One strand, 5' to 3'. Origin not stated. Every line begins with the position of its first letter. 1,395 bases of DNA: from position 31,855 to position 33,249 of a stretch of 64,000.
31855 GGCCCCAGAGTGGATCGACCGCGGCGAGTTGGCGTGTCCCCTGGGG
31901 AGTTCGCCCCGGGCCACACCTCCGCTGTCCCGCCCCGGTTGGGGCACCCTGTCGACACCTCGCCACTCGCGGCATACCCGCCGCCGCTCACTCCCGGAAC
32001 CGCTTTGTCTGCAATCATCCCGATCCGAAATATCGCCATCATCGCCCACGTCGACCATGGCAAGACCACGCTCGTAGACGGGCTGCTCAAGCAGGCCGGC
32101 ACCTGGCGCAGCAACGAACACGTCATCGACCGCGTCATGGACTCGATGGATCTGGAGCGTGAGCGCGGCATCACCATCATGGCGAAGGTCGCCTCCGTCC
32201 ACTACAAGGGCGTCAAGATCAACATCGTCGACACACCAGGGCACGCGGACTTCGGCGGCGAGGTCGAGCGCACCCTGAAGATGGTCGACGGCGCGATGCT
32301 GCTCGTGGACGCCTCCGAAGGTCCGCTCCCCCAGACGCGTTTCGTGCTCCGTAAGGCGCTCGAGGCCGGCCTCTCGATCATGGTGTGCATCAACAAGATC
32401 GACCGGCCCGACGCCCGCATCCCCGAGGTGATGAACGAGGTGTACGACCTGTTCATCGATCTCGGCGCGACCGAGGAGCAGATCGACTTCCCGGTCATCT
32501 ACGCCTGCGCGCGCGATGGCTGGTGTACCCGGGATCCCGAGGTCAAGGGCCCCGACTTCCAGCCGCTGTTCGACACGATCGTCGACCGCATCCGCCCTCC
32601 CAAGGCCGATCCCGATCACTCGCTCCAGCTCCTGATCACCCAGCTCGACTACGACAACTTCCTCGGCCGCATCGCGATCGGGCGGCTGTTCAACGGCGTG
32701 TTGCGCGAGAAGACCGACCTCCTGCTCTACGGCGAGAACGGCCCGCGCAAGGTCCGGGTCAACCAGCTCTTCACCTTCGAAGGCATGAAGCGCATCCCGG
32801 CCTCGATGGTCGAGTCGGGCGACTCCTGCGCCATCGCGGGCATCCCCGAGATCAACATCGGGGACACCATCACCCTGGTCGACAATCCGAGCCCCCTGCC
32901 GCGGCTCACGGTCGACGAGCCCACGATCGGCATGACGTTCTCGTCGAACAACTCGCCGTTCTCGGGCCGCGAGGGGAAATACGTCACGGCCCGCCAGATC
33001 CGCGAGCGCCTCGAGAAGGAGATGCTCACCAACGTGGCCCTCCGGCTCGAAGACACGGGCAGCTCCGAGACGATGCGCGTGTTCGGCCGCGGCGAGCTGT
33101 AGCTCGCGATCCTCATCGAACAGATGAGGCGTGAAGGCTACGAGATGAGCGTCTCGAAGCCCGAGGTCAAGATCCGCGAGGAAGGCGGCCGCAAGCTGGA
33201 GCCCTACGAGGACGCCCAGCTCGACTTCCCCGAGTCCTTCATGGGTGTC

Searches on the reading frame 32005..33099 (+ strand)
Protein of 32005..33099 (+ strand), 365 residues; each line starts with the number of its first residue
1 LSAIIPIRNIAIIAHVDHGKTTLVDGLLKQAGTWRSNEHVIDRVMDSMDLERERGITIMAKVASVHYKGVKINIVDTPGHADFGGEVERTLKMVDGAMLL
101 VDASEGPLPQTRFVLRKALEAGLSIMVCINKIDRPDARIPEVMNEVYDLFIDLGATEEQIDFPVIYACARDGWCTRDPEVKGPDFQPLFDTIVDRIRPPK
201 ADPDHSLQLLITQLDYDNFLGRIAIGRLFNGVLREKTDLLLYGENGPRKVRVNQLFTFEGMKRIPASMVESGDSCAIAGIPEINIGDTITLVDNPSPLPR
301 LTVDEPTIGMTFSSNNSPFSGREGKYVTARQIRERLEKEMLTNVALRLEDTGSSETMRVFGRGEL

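Call 68: find_homologous_proteins(query=window:32005-33099:+, max_evalue=1e-50)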
Query window:32005-33099:+ (365 aa): 8000 proteins with E <= 1e-50 among 8000 candidates; the best 120 are listed.
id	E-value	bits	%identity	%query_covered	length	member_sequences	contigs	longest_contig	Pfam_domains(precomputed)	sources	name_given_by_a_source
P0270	1.9e-212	723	87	100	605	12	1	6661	PF21018.3,PF00679.31,PF00009.34,PF03144.32,PF22042.3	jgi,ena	-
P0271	2.9e-192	657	82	98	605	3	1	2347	PF21018.3,PF00679.31,PF00009.34,PF03144.32,PF22042.3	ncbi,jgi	jgi:GTP-binding protein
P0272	3.0e-192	657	79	99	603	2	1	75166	PF21018.3,PF00679.31,PF00009.34,PF03144.32,PF22042.3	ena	-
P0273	4.8e-192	656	80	99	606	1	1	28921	PF21018.3,PF00679.31,PF00009.34,PF03144.32,PF22042.3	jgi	-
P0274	7.1e-191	652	81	98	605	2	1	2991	PF21018.3,PF00679.31,PF00009.34,PF03144.32,PF22042.3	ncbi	-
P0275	2.2e-188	644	79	99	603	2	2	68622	PF21018.3,PF00679.31,PF00009.34,PF03144.32,PF22042.3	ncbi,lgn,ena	-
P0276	2.7e-188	644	81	98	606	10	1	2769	PF21018.3,PF00679.31,PF00009.34,PF03144.32,PF22042.3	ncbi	-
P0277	2.2e-187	641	79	99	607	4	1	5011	PF21018.3,PF00679.31,PF00009.34,PF03144.32,PF22042.3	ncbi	-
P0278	4.4e-187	640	79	99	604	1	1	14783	PF21018.3,PF00679.31,PF00009.34,PF03144.32,PF22042.3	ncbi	-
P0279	1.7e-185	634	79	99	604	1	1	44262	PF21018.3,PF00679.31,PF00009.34,PF03144.32,PF22042.3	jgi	jgi:GTP-binding protein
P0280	2.3e-185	634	78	98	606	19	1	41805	PF21018.3,PF00679.31,PF00009.34,PF03144.32,PF22042.3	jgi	jgi:GTP-binding protein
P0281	3.4e-185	633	79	99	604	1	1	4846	PF21018.3,PF00679.31,PF00009.34,PF03144.32,PF22042.3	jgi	jgi:GTP-binding protein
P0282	2.0e-184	631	77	99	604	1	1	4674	PF21018.3,PF00679.31,PF00009.34,PF03144.32,PF22042.3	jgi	jgi:GTP-binding protein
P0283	1.3e-183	628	77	99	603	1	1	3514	PF21018.3,PF00679.31,PF00009.34,PF03144.32,PF22042.3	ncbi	ncbi:MAG: translational GTPase TypA [Myxococcota bacterium]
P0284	6.9e-183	626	77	99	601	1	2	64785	PF21018.3,PF00679.31,PF00009.34,PF03144.32,PF22042.3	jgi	jgi:GTP-binding protein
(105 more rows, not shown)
